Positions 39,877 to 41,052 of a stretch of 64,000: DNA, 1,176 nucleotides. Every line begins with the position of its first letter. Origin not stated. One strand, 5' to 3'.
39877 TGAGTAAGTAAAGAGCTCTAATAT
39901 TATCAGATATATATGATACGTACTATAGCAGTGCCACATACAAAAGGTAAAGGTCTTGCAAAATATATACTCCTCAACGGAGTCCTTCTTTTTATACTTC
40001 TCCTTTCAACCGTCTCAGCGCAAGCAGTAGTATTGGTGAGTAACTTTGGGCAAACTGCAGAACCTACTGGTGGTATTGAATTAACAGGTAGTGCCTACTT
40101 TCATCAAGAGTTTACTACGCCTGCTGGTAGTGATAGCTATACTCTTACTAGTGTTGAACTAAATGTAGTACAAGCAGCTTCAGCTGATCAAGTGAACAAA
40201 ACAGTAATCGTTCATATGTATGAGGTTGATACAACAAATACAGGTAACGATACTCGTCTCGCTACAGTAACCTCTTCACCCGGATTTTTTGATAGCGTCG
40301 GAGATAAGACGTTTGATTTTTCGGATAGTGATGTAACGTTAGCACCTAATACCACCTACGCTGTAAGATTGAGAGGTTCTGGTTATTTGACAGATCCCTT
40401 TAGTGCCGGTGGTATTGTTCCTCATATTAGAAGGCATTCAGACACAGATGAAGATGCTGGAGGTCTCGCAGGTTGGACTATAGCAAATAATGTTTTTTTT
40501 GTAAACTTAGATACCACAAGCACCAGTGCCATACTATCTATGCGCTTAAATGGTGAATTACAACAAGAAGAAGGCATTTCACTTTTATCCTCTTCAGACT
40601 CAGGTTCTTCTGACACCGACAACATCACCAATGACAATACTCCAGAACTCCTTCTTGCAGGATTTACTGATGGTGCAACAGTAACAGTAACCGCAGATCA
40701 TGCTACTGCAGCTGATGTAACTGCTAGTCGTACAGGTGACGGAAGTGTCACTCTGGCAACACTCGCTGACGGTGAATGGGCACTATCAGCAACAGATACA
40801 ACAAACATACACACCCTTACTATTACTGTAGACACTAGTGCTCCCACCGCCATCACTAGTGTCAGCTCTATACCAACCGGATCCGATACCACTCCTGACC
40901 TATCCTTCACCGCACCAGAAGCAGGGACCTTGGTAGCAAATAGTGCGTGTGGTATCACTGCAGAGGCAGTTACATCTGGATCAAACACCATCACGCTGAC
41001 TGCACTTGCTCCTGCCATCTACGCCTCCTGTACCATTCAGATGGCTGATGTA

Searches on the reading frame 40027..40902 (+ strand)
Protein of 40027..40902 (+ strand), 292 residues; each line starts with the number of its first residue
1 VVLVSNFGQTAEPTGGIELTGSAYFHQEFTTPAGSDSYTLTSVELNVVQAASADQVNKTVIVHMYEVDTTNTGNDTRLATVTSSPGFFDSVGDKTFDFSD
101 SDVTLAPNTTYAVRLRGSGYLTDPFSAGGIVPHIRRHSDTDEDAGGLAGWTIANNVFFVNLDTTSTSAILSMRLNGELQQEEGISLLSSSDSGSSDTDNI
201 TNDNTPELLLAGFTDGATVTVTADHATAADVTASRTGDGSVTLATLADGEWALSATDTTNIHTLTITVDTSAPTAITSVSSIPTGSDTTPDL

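Call 68: find_homologous_proteins(query=window:40027-40902:+, max_evalue=0.00001)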
Query window:40027-40902:+ (292 aa): 3 proteins with E <= 0.00001 among 4519 candidates.
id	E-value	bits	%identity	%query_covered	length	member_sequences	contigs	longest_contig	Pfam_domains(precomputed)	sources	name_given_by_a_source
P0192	7.0e-24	103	57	37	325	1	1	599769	PF19077.7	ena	-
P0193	3.3e-15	74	52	36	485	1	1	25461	PF19077.7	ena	-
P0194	1.9e-7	49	42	35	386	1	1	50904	PF02494.23,PF13750.13,PF16640.12,PF09136.17,PF19077.7,PF17936.8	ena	-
